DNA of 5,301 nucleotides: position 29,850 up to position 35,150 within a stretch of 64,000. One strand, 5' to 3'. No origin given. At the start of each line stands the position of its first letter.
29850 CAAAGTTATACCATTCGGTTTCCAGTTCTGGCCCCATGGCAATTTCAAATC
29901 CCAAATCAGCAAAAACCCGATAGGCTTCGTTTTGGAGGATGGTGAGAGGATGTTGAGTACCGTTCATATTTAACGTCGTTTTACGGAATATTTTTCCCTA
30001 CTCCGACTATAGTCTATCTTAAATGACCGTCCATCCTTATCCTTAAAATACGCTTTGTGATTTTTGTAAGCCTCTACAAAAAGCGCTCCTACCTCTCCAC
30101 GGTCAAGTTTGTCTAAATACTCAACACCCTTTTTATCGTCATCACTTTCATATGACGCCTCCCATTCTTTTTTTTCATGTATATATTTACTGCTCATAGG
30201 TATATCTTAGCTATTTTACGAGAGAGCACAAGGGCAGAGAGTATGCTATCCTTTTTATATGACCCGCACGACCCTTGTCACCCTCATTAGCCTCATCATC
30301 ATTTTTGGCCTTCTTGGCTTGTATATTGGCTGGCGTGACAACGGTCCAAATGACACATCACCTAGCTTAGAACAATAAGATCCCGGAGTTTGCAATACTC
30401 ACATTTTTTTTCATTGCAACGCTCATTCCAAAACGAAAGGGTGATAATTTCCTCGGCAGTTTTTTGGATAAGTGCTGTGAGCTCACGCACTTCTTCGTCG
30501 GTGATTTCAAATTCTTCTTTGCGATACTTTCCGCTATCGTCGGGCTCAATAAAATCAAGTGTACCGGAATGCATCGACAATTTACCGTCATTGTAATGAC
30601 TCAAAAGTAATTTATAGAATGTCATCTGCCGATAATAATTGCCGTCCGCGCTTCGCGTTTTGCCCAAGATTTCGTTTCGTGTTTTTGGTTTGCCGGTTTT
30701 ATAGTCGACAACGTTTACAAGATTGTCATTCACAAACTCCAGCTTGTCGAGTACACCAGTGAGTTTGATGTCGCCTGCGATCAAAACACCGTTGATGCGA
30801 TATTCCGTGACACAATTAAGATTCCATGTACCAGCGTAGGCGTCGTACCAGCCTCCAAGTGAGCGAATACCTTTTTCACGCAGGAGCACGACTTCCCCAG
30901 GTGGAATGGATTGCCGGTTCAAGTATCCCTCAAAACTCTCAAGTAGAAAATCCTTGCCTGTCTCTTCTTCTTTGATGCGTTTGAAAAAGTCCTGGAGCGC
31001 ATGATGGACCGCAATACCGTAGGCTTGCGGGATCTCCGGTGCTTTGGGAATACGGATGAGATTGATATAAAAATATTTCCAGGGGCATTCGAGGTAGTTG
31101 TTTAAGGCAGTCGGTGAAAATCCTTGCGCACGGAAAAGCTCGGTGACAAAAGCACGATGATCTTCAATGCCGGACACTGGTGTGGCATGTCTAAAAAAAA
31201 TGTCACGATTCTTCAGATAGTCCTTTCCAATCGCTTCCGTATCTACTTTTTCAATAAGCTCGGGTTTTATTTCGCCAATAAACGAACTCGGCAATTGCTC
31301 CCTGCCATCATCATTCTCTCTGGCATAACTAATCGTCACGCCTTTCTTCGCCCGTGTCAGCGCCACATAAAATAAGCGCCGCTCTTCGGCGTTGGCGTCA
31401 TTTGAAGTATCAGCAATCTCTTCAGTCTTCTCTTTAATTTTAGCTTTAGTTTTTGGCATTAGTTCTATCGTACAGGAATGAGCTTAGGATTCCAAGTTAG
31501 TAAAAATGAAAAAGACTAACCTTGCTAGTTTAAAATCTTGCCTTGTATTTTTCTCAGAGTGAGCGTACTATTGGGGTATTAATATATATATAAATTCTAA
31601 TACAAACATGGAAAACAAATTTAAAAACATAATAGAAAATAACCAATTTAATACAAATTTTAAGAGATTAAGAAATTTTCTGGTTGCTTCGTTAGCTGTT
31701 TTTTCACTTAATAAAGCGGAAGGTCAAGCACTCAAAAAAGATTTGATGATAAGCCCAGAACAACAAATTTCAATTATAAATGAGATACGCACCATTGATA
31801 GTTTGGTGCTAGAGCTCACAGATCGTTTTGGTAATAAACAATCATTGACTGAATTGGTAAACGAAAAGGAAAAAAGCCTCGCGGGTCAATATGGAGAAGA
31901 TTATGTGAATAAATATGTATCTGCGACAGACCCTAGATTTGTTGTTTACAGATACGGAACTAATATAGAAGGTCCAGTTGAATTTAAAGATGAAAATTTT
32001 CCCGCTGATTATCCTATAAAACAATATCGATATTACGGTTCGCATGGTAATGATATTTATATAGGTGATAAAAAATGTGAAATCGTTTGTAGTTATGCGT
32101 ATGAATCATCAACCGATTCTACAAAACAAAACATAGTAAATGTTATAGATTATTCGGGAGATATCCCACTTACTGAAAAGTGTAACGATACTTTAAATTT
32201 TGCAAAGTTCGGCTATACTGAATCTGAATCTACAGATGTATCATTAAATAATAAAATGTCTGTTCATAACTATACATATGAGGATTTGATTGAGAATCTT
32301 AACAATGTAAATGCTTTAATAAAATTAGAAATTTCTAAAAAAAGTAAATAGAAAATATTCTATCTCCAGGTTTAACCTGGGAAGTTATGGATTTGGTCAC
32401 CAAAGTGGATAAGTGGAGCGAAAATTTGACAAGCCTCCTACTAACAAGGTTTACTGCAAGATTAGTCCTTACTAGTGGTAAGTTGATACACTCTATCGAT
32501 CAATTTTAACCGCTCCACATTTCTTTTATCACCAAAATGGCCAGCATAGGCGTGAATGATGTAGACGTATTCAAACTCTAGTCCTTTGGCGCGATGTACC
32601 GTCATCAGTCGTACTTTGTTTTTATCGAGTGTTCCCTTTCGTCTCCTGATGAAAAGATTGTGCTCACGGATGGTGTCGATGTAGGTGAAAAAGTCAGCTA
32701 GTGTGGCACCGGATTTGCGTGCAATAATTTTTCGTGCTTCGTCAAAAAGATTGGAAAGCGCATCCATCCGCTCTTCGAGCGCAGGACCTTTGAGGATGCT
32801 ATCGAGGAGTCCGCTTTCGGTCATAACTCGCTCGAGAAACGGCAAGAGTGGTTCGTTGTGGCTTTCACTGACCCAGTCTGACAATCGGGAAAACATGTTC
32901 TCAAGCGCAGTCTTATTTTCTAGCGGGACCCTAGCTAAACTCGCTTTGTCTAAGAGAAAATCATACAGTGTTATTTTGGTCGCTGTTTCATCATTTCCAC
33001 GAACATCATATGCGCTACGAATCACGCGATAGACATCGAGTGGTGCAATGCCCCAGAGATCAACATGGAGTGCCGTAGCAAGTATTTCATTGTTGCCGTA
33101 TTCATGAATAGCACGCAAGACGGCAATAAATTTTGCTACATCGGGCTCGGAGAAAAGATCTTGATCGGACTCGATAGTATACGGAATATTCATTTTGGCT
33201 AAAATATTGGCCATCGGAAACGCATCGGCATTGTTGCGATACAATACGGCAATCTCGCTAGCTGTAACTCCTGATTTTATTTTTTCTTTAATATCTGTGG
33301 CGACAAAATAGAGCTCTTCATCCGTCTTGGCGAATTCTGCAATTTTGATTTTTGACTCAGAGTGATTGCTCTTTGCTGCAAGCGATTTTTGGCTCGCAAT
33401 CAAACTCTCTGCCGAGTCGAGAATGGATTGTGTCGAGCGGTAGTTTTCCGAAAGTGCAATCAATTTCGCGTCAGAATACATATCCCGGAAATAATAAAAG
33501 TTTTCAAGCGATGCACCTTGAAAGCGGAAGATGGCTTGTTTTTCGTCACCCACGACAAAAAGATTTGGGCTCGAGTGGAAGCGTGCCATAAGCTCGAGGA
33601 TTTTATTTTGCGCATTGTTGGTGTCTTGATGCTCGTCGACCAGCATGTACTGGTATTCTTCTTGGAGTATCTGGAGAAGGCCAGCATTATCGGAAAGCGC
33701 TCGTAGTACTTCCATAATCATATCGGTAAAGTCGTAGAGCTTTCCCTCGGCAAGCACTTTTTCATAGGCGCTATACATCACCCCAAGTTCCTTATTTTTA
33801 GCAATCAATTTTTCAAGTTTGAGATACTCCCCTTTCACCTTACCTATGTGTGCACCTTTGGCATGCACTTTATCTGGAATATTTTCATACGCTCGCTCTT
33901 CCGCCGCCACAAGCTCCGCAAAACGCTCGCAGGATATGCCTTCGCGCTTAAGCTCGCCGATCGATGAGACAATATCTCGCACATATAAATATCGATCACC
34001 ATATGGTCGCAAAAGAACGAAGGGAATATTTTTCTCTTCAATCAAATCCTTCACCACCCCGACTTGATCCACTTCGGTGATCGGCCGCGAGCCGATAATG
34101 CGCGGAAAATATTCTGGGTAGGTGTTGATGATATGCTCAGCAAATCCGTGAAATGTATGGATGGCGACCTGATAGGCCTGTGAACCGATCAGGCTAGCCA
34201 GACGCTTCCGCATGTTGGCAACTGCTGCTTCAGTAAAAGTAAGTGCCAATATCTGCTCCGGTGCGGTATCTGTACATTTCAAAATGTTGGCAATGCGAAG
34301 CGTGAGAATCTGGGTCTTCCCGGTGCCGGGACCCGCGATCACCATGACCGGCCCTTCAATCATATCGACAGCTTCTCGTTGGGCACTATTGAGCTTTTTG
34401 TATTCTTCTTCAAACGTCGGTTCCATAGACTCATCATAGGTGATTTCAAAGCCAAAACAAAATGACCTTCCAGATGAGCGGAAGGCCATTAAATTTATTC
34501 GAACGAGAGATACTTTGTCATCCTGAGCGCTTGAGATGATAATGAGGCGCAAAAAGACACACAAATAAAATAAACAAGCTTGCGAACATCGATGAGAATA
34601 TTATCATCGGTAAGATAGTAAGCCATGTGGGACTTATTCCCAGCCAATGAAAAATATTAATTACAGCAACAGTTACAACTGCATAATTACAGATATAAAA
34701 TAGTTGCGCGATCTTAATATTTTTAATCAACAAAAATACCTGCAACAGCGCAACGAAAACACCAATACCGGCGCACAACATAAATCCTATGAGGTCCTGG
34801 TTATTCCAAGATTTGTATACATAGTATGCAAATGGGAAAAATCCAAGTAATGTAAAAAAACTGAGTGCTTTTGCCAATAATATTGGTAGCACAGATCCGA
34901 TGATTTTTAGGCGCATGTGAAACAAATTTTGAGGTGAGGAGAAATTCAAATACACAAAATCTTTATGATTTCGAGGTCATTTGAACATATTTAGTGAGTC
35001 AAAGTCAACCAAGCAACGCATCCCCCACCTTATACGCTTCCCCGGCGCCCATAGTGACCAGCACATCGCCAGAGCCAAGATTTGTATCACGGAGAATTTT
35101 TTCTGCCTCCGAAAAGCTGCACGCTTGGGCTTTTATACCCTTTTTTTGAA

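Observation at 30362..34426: Helicase-nuclease gene apparently split between motifs V and VI by an AT-rich insertion carrying a secreted-protein gene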

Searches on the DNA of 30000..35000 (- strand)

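Call 7: search_rna_families(source=window, start=30000, end=35000, threshold=evalue, max_evalue=10)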
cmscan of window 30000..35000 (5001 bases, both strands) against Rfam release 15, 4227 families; matches with E-value up to 10: 3.
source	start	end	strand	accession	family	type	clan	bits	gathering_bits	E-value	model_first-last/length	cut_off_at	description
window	30129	30171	-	RF01360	CRISPR-DR47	Gene; CRISPR;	-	22.7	39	0.82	1-37/37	no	CRISPR RNA direct repeat element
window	31955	32042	+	RF00330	snoZ43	Gene; snRNA; snoRNA; CD-box;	-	17.9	43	7.3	1-100/100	no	Small nucleolar RNA Z43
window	32042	32098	+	RF00311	snoZ188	Gene; snRNA; snoRNA; CD-box;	-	17.2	50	8.3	1-123/123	no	Small nucleolar RNA Z188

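Call 77: search_rna_families(source=L093, start=1, end=3000, threshold=evalue, max_evalue=0.1)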
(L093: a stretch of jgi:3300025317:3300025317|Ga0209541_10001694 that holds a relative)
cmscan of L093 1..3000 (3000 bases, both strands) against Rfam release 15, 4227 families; matches with E-value up to 0.1: 0.
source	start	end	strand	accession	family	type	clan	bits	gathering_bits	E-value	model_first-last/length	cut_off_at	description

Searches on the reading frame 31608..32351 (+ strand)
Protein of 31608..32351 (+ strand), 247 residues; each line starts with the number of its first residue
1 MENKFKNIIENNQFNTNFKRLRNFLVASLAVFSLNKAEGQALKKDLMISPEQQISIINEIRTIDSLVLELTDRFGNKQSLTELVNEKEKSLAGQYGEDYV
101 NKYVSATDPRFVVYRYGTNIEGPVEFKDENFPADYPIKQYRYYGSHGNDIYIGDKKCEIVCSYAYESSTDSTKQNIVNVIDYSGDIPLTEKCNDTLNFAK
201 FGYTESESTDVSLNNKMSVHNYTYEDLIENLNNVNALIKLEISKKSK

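Call 4: search_protein_families(library=pfam, proteins=[window:31608-32351:+], max_evalue=0.01)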
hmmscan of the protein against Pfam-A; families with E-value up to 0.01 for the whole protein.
window:31608-32351:+ (247 aa): 0 families

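Call 19: search_protein_families(library=ncbifam, proteins=[window:31608-32351:+], max_evalue=0.001)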
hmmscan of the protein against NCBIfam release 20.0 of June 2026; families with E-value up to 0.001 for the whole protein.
window:31608-32351:+ (247 aa): 0 families

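Call 31: find_homologous_proteins(query=window:31608-32351:+, max_evalue=0.001)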
Query window:31608-32351:+ (247 aa): 1 proteins with E <= 0.001 among 297 candidates.
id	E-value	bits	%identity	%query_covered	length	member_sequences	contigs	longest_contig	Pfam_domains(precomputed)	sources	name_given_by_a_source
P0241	4.0e-157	539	100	100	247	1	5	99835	-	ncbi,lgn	-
